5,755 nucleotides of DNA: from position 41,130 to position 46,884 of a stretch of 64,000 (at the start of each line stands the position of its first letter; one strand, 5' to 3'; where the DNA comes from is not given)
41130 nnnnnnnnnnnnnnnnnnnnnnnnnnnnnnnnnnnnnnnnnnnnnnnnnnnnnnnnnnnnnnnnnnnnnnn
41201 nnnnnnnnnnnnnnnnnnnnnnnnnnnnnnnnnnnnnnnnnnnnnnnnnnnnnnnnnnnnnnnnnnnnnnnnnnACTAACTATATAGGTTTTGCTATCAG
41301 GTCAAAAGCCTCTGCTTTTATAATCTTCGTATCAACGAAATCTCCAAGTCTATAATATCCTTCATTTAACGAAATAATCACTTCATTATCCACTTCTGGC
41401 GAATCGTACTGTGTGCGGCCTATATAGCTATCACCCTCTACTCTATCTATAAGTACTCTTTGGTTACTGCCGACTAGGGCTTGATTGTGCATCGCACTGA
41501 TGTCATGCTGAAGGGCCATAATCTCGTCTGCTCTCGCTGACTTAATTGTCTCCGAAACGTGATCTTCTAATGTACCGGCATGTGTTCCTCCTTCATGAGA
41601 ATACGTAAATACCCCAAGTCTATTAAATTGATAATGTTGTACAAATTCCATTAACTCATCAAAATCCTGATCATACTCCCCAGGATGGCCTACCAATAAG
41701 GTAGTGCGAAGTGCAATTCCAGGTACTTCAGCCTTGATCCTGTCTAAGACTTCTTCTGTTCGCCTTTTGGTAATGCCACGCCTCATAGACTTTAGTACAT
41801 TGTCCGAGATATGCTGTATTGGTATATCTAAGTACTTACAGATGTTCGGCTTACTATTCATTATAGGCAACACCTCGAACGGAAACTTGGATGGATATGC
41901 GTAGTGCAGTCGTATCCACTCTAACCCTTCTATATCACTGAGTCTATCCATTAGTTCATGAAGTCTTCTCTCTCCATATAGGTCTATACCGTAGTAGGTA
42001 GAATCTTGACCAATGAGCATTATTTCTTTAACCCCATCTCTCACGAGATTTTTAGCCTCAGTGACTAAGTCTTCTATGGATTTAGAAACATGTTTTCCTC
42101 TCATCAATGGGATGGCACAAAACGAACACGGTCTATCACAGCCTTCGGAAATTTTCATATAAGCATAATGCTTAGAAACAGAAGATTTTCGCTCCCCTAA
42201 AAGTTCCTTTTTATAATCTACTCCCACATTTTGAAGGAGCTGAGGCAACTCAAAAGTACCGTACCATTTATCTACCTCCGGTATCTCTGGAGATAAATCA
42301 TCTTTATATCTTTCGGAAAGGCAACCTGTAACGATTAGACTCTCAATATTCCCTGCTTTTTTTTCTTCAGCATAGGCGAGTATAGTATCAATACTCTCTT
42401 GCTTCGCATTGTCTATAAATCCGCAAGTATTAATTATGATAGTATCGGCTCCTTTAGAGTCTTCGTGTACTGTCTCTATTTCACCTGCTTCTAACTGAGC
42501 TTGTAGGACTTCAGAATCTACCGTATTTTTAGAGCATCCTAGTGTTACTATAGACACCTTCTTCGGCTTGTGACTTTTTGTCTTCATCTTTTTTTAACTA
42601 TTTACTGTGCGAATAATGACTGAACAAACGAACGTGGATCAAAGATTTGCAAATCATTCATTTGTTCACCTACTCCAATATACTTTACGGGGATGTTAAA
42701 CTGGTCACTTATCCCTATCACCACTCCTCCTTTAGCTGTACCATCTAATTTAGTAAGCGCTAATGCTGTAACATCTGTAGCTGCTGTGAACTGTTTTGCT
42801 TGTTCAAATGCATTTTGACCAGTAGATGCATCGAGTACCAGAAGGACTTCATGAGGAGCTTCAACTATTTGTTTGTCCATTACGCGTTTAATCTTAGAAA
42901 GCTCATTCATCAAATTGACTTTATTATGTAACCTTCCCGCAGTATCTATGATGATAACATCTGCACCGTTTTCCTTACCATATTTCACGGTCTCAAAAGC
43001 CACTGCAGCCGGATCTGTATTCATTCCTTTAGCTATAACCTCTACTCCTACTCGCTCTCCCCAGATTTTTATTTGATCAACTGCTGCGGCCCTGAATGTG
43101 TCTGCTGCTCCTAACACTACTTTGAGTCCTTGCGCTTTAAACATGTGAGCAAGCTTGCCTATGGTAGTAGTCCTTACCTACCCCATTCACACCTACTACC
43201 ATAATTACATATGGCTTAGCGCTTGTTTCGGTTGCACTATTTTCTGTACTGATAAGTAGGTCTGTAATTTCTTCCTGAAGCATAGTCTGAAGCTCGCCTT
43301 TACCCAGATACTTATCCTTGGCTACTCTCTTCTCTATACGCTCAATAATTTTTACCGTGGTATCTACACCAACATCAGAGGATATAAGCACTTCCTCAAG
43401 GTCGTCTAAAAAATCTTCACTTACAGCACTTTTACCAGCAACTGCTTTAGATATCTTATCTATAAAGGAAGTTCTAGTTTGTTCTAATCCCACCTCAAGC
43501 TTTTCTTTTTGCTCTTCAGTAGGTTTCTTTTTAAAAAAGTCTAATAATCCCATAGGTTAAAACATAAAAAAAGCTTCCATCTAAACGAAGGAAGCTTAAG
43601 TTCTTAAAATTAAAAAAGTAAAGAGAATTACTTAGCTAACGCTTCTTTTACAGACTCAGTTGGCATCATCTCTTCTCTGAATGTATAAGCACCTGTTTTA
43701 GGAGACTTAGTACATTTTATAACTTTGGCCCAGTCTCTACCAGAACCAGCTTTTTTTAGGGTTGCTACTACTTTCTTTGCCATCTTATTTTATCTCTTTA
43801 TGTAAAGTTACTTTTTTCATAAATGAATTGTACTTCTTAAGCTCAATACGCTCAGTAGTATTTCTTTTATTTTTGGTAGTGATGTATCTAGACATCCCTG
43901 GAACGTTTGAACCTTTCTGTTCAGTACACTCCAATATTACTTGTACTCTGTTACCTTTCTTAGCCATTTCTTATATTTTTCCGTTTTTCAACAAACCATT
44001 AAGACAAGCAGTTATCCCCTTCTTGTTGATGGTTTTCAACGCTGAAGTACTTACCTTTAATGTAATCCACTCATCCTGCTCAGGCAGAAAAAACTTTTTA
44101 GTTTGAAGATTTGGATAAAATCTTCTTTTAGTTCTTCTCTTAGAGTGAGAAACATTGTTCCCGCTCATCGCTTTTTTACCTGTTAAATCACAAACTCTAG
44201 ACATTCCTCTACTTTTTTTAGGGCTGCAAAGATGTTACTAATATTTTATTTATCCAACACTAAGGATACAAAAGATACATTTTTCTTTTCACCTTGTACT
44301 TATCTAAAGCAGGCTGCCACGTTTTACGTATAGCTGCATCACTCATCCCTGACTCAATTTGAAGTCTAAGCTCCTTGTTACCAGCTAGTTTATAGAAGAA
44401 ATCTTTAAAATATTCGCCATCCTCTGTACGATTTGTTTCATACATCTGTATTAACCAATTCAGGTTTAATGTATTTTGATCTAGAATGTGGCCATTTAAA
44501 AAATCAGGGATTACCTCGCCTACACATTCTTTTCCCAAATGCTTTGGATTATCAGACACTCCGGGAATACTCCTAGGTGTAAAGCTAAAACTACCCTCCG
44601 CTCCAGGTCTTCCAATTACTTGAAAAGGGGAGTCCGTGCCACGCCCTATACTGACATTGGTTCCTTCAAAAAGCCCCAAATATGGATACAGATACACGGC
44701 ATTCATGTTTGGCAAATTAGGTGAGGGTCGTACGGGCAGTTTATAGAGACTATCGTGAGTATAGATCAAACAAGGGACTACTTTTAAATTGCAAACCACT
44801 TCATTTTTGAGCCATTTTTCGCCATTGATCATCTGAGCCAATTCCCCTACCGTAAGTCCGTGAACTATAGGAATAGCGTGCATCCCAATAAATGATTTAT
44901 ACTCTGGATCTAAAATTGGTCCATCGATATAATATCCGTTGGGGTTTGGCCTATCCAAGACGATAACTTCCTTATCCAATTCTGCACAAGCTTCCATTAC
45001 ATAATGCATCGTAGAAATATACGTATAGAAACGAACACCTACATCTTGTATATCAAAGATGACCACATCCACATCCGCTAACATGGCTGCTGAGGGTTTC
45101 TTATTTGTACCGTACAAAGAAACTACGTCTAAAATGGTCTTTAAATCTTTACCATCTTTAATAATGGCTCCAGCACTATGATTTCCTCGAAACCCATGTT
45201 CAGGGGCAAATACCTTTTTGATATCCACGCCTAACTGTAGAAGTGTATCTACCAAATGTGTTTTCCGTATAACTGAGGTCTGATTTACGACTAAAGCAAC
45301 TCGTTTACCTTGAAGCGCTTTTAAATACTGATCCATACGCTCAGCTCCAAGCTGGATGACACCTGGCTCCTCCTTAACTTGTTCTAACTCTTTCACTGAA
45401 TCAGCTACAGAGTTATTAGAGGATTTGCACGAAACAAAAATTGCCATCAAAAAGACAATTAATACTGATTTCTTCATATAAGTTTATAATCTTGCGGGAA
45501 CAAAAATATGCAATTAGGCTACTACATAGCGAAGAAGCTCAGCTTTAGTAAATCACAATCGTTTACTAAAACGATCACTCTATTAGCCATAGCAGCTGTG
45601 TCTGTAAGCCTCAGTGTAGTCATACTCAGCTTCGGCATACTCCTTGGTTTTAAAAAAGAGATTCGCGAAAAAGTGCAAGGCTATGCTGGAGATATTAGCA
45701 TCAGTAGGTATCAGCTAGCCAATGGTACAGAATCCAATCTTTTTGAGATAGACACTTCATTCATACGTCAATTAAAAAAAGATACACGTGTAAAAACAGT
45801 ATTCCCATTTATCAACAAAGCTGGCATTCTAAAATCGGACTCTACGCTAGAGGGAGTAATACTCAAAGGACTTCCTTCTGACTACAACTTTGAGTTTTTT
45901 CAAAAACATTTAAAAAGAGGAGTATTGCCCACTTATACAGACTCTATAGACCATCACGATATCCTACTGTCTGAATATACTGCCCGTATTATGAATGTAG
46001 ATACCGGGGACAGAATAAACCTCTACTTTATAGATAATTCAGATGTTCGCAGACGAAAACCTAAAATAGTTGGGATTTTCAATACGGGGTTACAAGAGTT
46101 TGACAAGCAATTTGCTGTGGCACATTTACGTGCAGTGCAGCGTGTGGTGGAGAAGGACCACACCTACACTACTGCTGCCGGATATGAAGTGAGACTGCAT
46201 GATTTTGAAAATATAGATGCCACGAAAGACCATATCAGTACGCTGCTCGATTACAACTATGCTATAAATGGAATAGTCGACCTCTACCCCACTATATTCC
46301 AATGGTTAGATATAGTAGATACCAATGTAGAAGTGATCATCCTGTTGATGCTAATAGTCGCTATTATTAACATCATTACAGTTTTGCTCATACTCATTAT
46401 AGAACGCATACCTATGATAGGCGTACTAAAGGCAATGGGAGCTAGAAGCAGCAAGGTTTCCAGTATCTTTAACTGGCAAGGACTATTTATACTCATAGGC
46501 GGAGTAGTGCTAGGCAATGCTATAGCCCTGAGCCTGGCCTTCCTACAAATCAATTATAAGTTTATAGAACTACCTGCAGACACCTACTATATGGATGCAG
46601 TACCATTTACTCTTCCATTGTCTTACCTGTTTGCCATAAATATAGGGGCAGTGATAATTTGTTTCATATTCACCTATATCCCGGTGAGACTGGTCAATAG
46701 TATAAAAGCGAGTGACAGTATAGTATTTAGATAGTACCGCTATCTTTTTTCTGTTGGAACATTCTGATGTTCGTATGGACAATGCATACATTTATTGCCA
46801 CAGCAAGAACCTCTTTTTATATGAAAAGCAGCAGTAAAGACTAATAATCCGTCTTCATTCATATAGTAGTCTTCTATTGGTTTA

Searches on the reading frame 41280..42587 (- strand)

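Call 64: search_protein_families(library=pfam, proteins=[window:41280-42587:-], max_evalue=0.00001)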
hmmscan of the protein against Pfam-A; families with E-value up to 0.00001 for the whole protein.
window:41280-42587:- (435 aa): 3 families
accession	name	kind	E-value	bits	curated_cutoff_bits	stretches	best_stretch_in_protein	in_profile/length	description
PF00919.26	UPF0004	-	2e-24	85.9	27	1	10-110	1-98/98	Uncharacterized protein family UPF0004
PF04055.27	Radical_SAM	-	5.9e-24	85.5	29.5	1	145-316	2-166/166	Radical SAM superfamily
PF18693.7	TRAM_2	-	1.3e-16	60.9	27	1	372-435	1-63/63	TRAM domain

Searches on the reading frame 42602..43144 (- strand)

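Call 64: search_protein_families(library=pfam, proteins=[window:42602-43144:-], max_evalue=0.00001)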
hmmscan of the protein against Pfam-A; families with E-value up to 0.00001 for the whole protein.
window:42602-43144:- (180 aa): 1 family
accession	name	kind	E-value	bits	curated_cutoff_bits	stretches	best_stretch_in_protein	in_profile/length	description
PF00448.28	SRP54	-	9.6e-64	215.1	22.7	1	2-178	25-195/196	SRP54-type protein, GTPase domain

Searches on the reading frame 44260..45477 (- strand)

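Call 64: search_protein_families(library=pfam, proteins=[window:44260-45477:-], max_evalue=0.00001)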
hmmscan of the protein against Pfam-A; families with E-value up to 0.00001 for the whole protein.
window:44260-45477:- (405 aa): 2 families
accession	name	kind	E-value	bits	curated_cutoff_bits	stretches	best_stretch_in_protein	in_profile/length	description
PF07075.17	NamZ_N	-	2.6e-81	272.3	26.9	1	60-258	1-202/203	Exo-beta-N-acetylmuramidase NamZ, N-terminal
PF20732.2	NamZ_C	-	3.1e-27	96.7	25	1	262-404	1-152/152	Exo-beta-N-acetylmuramidase NamZ, C-terminal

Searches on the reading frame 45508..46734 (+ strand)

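Call 64: search_protein_families(library=pfam, proteins=[window:45508-46734:+], max_evalue=0.00001)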
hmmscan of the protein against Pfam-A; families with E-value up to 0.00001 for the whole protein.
window:45508-46734:+ (408 aa): 2 families
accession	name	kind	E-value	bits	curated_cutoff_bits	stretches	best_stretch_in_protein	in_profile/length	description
PF02687.27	FtsX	-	4.1e-13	49.9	25.5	1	276-398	2-117/120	FtsX-like permease C-terminal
PF12704.14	MacB_PCD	-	6.5e-11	43.3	27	1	24-244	1-205/207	MacB-like periplasmic core domain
